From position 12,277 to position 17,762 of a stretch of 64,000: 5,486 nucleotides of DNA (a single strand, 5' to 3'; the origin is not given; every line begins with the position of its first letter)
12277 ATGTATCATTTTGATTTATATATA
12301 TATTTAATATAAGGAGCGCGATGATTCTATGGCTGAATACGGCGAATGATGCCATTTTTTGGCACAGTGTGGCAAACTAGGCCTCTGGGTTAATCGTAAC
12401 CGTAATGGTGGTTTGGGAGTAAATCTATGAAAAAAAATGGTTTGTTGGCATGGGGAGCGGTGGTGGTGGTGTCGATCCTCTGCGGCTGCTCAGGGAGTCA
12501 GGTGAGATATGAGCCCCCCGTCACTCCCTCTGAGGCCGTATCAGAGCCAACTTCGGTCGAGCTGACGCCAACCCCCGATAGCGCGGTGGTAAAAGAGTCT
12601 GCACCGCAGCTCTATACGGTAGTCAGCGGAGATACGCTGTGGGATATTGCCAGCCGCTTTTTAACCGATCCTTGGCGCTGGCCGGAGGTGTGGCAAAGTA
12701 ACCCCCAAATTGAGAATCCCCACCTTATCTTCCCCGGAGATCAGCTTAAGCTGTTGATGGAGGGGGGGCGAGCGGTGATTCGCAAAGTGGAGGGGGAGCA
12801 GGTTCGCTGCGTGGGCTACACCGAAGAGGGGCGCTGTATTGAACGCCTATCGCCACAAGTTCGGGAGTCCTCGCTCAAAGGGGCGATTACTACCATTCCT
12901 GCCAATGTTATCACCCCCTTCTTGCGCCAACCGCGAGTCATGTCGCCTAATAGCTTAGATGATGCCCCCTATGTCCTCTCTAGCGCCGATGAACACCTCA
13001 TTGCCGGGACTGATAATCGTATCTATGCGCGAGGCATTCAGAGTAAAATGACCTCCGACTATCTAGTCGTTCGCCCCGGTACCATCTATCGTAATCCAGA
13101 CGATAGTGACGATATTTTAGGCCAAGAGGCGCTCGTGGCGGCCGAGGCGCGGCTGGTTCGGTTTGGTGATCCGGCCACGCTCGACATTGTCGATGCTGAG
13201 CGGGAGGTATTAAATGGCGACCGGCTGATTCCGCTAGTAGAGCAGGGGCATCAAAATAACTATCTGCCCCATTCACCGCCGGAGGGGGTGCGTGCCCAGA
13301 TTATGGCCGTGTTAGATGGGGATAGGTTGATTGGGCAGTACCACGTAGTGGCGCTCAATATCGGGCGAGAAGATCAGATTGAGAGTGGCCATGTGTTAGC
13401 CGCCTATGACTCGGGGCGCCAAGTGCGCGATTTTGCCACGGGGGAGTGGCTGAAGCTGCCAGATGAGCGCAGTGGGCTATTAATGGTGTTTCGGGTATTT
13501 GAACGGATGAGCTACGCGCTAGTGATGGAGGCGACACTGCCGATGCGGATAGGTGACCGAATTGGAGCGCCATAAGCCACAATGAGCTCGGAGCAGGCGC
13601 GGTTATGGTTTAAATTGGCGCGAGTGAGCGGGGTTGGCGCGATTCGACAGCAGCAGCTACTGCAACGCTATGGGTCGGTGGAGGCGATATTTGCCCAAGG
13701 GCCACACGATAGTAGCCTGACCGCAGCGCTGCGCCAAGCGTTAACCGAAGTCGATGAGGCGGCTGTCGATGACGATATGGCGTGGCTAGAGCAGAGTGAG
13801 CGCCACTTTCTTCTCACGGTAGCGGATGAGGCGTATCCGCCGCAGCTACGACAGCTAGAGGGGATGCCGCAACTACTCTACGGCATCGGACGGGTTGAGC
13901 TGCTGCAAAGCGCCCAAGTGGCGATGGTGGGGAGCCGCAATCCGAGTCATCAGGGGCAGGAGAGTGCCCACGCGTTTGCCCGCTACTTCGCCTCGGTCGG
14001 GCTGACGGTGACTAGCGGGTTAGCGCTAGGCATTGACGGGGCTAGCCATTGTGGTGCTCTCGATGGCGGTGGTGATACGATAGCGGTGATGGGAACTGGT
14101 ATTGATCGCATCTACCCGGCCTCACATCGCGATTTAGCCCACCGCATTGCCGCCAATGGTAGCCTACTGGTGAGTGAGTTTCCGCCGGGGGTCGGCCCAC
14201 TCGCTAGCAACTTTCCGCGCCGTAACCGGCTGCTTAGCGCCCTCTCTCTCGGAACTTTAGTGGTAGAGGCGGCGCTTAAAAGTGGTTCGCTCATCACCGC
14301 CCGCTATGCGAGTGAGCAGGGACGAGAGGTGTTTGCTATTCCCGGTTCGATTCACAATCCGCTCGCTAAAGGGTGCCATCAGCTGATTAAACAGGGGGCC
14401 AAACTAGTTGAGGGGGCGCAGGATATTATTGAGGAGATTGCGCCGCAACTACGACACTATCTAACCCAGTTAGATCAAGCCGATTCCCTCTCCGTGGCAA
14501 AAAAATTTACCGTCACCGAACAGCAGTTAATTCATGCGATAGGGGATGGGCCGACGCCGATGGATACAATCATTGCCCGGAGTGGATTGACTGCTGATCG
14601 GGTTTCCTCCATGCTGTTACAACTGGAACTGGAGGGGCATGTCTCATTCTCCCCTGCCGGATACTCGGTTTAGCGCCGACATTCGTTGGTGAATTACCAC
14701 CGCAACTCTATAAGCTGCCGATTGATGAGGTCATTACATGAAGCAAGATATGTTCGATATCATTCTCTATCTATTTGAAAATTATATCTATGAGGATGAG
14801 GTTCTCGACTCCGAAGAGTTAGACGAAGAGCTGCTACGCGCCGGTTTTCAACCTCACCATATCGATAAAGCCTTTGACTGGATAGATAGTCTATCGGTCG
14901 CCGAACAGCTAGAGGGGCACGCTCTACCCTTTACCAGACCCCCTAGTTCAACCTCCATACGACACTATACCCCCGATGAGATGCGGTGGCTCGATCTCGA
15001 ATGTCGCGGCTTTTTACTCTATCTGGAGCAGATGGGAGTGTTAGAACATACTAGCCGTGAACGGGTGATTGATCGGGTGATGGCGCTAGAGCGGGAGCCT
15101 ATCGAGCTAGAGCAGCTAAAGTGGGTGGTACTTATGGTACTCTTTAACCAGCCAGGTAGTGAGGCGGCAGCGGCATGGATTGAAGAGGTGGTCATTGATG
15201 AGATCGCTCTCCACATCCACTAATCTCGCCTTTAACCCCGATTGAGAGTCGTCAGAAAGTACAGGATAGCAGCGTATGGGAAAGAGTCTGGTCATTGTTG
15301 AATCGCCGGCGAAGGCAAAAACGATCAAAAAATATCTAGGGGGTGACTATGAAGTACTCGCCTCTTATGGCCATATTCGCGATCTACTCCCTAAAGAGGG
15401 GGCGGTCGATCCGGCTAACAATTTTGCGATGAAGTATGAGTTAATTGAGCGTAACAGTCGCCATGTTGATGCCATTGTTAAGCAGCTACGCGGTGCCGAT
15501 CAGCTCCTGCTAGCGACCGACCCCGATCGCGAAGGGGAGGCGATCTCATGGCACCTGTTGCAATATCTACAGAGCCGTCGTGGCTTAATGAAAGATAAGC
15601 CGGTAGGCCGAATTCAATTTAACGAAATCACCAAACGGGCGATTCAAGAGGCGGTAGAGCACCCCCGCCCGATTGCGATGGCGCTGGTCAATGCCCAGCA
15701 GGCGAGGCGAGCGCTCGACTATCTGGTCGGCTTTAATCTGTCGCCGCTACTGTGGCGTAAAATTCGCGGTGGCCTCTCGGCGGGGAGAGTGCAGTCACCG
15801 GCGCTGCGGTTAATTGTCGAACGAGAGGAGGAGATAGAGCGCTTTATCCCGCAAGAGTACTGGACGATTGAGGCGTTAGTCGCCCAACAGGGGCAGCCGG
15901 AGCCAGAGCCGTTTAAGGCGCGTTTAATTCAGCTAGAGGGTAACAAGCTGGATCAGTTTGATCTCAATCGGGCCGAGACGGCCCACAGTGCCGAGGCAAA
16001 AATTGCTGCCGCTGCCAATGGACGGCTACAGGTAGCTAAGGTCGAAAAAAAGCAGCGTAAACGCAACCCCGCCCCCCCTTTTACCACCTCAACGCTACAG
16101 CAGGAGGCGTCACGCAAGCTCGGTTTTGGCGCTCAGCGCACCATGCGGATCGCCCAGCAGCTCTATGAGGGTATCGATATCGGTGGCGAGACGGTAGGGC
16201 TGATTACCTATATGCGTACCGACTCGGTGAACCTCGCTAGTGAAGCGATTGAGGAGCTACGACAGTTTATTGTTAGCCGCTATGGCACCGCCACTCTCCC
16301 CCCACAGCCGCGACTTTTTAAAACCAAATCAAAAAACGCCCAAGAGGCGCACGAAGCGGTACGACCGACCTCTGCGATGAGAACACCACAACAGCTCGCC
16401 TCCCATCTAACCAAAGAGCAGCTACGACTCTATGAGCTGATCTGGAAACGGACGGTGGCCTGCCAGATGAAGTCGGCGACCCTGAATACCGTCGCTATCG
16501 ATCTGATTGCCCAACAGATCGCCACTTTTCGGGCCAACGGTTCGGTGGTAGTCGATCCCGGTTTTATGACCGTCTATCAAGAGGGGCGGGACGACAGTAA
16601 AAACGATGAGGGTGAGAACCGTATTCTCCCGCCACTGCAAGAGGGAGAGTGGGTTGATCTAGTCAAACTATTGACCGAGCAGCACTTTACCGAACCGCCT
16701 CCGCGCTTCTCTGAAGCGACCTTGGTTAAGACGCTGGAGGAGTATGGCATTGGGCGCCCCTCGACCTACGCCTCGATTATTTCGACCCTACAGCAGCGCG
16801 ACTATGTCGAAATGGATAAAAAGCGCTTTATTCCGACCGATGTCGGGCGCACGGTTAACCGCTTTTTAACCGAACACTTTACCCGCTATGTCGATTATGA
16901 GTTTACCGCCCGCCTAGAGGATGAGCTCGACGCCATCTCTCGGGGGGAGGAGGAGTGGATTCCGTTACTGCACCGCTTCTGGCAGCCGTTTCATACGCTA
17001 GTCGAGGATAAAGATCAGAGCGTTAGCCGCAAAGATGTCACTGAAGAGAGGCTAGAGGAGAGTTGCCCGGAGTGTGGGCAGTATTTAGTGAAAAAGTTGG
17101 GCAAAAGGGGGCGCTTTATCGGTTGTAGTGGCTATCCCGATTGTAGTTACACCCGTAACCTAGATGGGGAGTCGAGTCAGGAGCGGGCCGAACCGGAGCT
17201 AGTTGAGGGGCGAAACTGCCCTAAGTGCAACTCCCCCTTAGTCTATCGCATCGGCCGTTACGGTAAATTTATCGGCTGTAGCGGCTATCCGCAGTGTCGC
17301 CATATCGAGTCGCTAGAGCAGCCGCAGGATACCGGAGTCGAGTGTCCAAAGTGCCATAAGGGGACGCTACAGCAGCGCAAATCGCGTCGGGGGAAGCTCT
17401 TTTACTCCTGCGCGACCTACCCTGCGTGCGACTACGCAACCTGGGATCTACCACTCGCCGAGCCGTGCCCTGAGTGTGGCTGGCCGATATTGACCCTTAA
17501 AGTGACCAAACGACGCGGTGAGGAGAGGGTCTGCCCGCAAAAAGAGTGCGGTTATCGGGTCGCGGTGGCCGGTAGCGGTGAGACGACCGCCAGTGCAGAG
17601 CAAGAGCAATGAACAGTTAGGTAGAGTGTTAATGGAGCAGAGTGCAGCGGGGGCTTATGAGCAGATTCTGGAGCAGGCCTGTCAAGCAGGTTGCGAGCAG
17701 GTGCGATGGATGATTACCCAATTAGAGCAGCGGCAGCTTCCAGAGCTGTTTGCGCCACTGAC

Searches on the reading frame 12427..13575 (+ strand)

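Call 69: search_protein_families(library=pfam, proteins=[window:12427-13575:+], max_evalue=0.00001)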
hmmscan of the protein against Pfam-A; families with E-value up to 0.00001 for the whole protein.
window:12427-13575:+ (382 aa): 1 family
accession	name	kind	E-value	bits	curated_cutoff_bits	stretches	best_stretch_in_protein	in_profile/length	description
PF01476.26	LysM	-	1e-09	38.6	20.9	1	63-109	1-42/43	LysM domain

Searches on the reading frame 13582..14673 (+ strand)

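Call 69: search_protein_families(library=pfam, proteins=[window:13582-14673:+], max_evalue=0.00001)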
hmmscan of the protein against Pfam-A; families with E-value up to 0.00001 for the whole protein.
window:13582-14673:+ (363 aa): 2 families
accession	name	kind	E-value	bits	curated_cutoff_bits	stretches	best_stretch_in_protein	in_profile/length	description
PF02481.21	DNA_processg_A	-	1.3e-73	247.2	29.6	1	75-276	7-210/212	DNA recombination-mediator protein A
PF17782.7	DprA_WH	-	1.9e-14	53.9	22.9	1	312-358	13-59/61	DprA winged helix domain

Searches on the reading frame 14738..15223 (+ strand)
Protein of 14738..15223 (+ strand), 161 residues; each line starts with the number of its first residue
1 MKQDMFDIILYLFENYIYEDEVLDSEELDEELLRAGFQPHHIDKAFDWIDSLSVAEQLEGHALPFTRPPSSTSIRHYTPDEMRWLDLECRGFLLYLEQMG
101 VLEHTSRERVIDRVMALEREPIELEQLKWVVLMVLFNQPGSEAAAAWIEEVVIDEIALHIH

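Call 69: search_protein_families(library=pfam, proteins=[window:14738-15223:+], max_evalue=0.00001)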
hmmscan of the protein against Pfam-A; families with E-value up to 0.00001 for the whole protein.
window:14738-15223:+ (161 aa): 1 family
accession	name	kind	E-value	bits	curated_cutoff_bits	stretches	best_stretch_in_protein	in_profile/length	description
PF04361.18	DUF494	-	1.6e-54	184.3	22.6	1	5-161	1-153/153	Protein of unknown function (DUF494)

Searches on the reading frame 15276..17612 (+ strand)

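Call 69: search_protein_families(library=pfam, proteins=[window:15276-17612:+], max_evalue=0.00001)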
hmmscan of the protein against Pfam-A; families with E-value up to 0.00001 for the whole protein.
window:15276-17612:+ (778 aa): 3 families
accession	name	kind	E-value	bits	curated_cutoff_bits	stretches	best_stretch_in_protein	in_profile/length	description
PF01131.25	Topoisom_bac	-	4.4e-131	438.1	35.1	1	134-563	3-408/411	DNA topoisomerase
PF01396.24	Zn_ribbon_Top1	-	1.6e-41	140.3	32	3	646-682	2-38/39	Topoisomerase DNA binding C4 zinc finger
PF01751.28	Toprim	-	4.1e-21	75.4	23.1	1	5-118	2-96/96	Toprim domain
